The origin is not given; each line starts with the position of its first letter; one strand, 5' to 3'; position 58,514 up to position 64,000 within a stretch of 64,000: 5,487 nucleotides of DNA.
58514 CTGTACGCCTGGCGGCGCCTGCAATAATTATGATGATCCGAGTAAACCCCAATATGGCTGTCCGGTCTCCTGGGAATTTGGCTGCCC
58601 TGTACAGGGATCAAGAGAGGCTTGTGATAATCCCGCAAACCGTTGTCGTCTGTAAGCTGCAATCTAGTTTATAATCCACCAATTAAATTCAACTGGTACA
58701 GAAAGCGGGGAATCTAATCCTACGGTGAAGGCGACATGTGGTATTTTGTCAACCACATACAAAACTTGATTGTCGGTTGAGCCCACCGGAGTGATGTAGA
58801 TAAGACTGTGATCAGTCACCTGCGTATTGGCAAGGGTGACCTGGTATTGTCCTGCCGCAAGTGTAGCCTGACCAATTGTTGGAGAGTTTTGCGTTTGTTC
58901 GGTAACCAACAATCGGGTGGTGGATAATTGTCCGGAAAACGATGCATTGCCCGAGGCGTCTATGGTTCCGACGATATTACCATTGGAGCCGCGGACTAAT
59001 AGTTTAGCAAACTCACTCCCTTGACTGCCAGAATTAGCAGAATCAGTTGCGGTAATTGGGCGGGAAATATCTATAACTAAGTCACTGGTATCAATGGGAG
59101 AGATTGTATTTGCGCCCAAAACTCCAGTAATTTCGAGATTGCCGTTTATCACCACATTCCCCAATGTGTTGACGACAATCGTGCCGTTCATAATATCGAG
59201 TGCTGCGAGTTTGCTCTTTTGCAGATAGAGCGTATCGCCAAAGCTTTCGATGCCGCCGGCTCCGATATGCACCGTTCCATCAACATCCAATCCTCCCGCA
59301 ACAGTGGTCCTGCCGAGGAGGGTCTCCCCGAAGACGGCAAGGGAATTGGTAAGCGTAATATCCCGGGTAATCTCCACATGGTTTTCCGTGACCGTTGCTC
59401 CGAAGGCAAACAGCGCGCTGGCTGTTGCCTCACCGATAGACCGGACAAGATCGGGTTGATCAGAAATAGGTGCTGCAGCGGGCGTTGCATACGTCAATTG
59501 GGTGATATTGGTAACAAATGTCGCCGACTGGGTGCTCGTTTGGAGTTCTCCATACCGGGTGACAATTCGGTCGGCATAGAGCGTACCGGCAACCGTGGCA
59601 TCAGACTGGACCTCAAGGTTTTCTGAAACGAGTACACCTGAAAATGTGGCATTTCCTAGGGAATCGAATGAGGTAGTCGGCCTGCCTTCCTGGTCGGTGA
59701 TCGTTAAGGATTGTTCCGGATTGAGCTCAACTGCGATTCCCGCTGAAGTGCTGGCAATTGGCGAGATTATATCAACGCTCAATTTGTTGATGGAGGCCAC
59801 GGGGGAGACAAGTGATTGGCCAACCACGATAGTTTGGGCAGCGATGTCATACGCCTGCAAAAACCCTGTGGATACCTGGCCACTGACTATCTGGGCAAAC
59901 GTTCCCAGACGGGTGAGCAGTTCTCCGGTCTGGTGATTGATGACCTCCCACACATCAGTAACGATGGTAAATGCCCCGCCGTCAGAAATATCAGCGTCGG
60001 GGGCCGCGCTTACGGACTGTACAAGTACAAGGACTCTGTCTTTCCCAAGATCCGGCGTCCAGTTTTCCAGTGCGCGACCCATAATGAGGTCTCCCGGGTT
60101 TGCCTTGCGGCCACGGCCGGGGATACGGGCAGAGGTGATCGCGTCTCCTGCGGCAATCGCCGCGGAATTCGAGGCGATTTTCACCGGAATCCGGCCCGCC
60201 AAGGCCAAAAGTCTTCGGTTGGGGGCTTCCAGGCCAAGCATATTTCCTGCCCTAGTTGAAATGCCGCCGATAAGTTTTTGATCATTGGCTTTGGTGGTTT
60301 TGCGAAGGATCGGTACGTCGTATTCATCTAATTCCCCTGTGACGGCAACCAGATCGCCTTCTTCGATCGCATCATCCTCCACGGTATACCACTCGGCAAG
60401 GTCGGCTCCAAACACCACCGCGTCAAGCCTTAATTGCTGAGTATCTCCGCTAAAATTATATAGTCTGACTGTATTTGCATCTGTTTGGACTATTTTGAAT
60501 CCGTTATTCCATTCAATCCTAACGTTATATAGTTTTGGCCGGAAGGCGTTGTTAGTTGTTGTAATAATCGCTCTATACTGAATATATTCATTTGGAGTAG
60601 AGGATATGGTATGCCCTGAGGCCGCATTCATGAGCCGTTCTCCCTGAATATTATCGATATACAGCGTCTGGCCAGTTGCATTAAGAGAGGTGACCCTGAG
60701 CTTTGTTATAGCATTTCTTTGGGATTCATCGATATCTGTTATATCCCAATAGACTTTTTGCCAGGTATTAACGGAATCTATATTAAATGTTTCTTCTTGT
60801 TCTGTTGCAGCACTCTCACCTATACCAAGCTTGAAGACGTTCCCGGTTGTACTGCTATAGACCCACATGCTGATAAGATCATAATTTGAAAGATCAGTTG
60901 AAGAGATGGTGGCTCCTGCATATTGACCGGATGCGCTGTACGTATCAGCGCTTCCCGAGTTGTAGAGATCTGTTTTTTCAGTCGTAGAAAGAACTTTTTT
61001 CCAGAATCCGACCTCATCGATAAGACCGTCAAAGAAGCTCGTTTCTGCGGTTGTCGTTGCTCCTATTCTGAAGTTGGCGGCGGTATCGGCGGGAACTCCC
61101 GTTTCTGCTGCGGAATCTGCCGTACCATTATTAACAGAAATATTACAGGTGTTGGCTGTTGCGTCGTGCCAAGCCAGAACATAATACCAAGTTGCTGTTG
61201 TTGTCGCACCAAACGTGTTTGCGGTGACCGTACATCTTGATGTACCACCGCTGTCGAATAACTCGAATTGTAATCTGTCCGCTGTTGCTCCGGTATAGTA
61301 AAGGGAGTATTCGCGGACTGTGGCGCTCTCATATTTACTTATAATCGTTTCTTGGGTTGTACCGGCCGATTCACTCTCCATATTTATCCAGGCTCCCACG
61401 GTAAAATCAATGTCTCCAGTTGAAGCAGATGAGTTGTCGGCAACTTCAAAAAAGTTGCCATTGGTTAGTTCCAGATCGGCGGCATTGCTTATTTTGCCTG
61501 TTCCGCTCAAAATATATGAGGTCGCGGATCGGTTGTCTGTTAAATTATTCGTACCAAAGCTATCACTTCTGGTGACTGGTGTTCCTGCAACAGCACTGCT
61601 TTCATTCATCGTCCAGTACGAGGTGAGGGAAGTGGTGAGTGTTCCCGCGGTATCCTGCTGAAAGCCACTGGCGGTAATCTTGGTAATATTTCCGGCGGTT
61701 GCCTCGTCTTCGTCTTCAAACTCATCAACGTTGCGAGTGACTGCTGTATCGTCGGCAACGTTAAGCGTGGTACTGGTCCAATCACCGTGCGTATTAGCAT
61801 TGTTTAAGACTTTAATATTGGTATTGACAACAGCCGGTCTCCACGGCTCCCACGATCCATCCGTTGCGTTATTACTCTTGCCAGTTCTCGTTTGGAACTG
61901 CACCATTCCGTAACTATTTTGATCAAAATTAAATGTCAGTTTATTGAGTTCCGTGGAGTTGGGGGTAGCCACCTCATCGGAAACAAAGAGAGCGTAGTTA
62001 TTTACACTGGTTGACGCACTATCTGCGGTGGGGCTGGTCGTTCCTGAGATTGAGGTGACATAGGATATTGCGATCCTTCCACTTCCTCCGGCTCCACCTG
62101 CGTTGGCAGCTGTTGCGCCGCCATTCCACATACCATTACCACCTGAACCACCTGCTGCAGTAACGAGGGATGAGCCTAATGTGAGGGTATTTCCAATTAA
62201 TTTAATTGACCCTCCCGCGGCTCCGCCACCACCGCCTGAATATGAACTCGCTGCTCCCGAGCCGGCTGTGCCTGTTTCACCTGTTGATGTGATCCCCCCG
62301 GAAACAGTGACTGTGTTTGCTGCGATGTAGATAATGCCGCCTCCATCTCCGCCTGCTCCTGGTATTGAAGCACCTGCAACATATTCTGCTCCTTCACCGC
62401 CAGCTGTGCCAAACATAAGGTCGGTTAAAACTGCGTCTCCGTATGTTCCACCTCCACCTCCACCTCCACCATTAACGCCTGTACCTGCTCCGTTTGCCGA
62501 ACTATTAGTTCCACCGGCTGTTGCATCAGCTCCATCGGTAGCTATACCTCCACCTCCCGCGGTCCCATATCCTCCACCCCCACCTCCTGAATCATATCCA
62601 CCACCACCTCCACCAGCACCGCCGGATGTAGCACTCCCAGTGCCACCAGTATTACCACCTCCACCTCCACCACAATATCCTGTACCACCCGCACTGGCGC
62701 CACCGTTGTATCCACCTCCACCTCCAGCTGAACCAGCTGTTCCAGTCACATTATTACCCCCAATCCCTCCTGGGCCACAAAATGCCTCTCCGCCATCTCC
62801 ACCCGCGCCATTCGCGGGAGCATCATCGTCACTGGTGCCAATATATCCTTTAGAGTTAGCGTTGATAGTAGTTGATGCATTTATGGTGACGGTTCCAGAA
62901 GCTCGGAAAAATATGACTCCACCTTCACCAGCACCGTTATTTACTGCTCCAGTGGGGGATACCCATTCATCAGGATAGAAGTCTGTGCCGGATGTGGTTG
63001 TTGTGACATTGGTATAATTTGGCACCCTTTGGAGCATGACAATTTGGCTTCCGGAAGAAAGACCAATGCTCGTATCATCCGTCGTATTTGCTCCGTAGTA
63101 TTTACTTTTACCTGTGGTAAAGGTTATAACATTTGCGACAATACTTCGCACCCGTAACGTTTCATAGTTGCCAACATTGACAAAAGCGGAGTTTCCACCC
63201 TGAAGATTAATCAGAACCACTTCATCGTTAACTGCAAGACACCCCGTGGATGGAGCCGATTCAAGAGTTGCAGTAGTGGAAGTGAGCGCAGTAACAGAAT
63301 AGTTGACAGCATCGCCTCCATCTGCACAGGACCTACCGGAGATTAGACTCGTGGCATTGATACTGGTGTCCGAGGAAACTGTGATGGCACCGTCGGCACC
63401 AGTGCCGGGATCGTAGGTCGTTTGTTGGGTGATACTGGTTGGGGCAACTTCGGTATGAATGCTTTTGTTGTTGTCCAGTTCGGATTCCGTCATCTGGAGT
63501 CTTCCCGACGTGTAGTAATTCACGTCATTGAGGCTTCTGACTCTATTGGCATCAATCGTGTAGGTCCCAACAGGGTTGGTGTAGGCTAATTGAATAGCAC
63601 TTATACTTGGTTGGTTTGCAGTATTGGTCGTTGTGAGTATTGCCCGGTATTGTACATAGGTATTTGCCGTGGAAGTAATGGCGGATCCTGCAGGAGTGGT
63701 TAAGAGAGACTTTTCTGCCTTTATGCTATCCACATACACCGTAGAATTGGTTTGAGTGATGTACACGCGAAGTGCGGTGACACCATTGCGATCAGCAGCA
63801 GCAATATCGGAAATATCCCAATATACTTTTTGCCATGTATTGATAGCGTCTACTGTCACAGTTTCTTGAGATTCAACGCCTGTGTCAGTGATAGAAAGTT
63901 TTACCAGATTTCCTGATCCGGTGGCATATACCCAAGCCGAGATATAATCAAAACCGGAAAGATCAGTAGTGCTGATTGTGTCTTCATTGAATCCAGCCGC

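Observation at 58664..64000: Giant surface protein with duplicated ~100-aa blocks ~1,000 aa apart, Gly-rich low-complexity region and LamG-like domain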

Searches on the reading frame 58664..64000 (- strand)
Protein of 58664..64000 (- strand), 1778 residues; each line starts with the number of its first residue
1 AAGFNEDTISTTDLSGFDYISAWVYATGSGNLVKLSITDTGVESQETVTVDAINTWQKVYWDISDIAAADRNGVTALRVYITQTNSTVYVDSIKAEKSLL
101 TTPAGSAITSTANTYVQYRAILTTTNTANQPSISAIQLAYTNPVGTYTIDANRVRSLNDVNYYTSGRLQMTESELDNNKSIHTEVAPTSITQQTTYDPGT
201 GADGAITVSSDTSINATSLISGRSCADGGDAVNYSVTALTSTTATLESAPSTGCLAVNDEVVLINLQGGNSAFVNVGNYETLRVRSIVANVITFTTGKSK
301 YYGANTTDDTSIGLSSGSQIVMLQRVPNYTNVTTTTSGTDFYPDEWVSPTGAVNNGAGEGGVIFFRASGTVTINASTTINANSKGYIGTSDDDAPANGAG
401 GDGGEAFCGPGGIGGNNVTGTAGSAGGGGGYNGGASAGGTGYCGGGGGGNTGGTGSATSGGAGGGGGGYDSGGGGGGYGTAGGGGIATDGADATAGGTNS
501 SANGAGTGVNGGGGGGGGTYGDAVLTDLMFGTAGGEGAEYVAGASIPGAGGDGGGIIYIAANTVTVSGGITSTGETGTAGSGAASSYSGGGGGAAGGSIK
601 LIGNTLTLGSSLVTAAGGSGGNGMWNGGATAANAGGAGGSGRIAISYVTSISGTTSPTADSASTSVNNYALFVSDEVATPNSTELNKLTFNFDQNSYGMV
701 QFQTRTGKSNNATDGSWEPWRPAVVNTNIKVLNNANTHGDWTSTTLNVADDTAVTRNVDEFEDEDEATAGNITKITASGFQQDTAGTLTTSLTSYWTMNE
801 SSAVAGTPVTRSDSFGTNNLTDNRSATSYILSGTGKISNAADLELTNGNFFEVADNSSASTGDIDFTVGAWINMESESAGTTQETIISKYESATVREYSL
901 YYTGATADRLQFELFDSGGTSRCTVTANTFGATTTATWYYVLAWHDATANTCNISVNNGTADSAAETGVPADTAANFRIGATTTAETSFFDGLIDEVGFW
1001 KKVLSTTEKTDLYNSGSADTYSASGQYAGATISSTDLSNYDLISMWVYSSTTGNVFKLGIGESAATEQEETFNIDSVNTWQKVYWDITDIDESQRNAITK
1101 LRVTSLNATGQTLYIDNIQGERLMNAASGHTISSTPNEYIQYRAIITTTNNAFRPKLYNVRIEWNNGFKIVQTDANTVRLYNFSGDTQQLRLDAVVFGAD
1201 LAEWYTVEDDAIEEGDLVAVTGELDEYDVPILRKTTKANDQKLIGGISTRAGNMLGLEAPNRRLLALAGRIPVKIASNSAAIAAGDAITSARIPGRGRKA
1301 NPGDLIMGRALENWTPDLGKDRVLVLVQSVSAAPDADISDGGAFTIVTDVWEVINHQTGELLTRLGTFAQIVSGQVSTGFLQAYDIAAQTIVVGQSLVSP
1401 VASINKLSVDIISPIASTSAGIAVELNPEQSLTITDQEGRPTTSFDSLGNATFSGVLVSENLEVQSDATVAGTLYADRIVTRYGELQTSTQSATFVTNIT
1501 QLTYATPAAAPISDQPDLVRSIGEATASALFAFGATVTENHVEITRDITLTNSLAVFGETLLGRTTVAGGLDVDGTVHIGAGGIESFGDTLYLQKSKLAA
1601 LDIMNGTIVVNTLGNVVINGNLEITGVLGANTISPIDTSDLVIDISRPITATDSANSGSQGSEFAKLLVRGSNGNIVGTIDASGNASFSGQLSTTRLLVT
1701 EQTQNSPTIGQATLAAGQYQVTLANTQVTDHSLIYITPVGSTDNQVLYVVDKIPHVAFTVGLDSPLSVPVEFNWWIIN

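Call 7: search_protein_families(library=pfam, proteins=[window:58664-64000:-], max_evalue=1)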
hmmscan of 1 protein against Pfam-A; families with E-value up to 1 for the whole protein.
window:58664-64000:- (1778 aa): 2 families
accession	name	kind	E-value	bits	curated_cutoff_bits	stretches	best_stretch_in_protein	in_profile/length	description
PF13385.13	Laminin_G_3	-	1.6e-14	54.7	27.6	1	861-1008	14-149/151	Concanavalin A-like lectin/glucanases superfamily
PF25749.1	SPO1_gp41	-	0.41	11.2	27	0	49-93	62-106/140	Phage SPO1 gene 41 protein family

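Call 8: search_protein_families(library=ncbifam, proteins=[window:58664-64000:-], max_evalue=1)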
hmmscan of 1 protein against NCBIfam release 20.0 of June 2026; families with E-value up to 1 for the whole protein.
window:58664-64000:- (1778 aa): 0 families

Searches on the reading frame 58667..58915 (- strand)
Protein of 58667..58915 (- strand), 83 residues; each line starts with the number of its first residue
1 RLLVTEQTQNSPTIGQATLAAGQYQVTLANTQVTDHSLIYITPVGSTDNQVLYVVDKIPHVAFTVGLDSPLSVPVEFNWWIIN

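Call 35: search_protein_families(library=pfam, proteins=[window:58667-58915:-], max_evalue=10)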
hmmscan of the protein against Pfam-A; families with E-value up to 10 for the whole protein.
window:58667-58915:- (83 aa): 1 family
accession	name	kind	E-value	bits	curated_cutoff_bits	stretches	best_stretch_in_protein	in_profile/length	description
PF24146.1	K1-lyase_C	-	5.7e-07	30.4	27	1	13-65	3-54/70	K1 capsule-specific polysaccharide lyase, C-terminal domain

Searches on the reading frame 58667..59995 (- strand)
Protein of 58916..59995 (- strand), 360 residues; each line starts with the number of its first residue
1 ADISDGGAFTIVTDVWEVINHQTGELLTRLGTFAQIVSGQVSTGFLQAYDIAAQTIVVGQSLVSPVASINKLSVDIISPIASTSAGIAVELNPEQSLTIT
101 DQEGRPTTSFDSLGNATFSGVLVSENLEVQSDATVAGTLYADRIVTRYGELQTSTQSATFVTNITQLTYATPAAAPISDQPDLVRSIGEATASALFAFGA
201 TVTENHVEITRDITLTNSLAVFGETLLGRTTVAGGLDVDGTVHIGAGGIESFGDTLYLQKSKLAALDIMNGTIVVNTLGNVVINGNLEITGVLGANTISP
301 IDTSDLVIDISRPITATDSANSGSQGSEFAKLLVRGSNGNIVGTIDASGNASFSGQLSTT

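Call 35: search_protein_families(library=pfam, proteins=[window:58916-59995:-], max_evalue=10)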
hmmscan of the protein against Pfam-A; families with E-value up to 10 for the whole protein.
window:58916-59995:- (360 aa): 0 families

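Call 99: search_solved_structures(query=A5, max_evalue=10, show_alignments=2)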
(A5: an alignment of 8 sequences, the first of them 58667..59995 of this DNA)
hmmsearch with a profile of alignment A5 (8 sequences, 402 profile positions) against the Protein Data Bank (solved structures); distinct sequences matched with E-value up to 10: 6.
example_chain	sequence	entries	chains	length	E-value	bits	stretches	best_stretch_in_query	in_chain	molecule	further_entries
9h91_S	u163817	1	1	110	0.3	13.3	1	121-187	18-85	50S ribosomal protein L22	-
1bj3_A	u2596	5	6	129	0.92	11.7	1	84-123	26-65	PROTEIN (COAGULATION FACTOR IX-BINDING PROTEIN A) | coagulation factor IX-binding protein A chain | Coagulation factor IX/X-binding protein A chain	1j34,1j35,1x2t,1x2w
5a9z_AT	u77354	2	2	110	1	11.6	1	122-187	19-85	50S ribosomal protein L22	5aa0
4v7p_BS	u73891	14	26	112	1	11.6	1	122-187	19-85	50S ribosomal protein L22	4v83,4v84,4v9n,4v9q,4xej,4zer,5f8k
10px_1W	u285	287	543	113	1.1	11.5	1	122-187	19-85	50S ribosomal protein L22 | PROTEIN (RIBOSOMAL PROTEIN L22) | 50S ribosomal protein L21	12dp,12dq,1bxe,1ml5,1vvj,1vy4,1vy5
4v9i_BW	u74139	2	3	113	1.1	11.5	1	122-187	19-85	50S ribosomal protein L22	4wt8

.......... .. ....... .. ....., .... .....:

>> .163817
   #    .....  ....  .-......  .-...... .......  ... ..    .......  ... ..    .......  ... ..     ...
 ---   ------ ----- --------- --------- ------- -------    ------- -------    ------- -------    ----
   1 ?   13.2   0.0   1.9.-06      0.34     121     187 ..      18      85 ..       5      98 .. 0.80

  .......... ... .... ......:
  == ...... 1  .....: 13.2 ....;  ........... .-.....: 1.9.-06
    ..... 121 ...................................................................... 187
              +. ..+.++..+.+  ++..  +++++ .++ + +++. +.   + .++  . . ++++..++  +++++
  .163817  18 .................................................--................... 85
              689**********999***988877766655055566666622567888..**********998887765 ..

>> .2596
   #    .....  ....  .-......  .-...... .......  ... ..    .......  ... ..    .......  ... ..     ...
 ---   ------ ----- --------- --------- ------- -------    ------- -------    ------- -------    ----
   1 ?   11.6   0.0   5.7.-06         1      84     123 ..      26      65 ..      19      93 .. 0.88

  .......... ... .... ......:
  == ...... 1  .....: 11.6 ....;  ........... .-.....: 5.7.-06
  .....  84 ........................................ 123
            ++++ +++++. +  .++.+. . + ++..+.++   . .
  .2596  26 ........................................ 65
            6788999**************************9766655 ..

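Call 100: search_protein_families(library=pfam, alignment_id=A5, max_evalue=0.1)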
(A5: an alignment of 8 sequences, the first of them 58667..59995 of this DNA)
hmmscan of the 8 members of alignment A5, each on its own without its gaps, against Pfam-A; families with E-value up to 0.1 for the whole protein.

A. member 1, window:58667-59995:- (443 aa): 1 family
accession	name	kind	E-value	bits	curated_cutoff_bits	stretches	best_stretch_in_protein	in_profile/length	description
PF24146.1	K1-lyase_C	-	2.9e-05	24.9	27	1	373-425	3-54/70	K1 capsule-specific polysaccharide lyase, C-terminal domain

B. families by the number of members that match (of 8 scanned): 3 families
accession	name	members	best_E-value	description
PF24146.1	K1-lyase_C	2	2.9e-05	K1 capsule-specific polysaccharide lyase, C-terminal domain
PF13860.13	FlgD_ig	1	0.025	FlgD Ig-like domain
PF18179.6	SUa-2TM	1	0.035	SMODS- and Ubiquitin system-associated 2TM effector domain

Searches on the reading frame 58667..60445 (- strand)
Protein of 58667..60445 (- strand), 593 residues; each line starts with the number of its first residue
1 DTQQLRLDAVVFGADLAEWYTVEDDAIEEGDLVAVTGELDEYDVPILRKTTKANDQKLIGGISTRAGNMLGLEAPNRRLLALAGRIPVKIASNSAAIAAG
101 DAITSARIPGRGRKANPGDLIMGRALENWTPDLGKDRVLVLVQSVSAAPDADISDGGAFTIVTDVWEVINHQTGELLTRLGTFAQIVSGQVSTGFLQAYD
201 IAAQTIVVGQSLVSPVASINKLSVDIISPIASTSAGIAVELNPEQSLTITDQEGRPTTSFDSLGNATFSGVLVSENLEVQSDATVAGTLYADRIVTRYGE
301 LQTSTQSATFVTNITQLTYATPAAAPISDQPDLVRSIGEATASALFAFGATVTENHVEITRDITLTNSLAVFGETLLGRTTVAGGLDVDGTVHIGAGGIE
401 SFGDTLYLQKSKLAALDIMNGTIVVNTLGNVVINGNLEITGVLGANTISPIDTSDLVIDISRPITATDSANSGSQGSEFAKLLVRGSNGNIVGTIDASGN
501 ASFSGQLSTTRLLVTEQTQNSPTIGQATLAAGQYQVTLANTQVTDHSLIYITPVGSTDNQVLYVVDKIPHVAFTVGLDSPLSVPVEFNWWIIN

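Call 90: search_dna_similar(query=window:58667-60445:-, collection=phages, mode=protein, max_evalue=0.001, max_rows=15)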
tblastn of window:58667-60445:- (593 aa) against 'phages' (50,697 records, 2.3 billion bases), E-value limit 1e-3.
No match.
